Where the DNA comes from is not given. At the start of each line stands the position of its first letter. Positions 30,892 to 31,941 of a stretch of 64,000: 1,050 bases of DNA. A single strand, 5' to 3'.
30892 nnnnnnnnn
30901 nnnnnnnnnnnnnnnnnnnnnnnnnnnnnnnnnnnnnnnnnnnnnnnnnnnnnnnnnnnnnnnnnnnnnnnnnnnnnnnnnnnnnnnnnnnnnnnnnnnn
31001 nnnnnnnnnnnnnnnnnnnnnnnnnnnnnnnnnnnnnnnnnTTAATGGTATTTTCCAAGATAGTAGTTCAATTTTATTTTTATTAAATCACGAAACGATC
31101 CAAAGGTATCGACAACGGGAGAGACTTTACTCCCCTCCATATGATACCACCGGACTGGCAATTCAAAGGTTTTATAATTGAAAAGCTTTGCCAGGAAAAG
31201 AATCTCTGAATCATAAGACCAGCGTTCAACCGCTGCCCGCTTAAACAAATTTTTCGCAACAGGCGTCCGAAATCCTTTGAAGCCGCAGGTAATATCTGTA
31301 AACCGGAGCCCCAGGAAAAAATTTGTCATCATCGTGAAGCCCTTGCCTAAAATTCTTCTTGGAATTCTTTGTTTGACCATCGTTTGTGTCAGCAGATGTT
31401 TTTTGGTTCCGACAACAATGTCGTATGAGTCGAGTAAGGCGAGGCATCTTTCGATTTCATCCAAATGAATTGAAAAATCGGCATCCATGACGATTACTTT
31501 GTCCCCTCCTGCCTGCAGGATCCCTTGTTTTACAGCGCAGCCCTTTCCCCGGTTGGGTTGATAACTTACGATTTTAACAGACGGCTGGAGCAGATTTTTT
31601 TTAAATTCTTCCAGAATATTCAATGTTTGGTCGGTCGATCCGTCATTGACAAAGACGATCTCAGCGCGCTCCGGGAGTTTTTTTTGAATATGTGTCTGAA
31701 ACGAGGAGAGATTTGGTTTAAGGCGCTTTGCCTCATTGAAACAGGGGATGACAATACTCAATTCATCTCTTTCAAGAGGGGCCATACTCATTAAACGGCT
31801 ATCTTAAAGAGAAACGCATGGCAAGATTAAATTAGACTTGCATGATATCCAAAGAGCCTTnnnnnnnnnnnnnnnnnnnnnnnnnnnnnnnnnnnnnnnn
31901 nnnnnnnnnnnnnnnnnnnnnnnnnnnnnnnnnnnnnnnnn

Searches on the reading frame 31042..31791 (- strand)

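Call 55: search_protein_families(library=pfam, proteins=[window:31042-31791:-], max_evalue=0.00001)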
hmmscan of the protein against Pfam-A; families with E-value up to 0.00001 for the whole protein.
window:31042-31791:- (249 aa): 3 families
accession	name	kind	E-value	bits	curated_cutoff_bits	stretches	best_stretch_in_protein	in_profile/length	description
PF00535.33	Glycos_transf_2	-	1.7e-26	93.6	23.3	1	12-183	1-168/168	Glycosyl transferase family 2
PF13641.12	Glyco_tranf_2_3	-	3.6e-09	37.4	27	1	11-167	3-147/230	Glycosyltransferase like family 2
PF10111.15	Glyco_tranf_2_2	-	5e-07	29.9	27.3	1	12-125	1-111/276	Glycosyltransferase like family 2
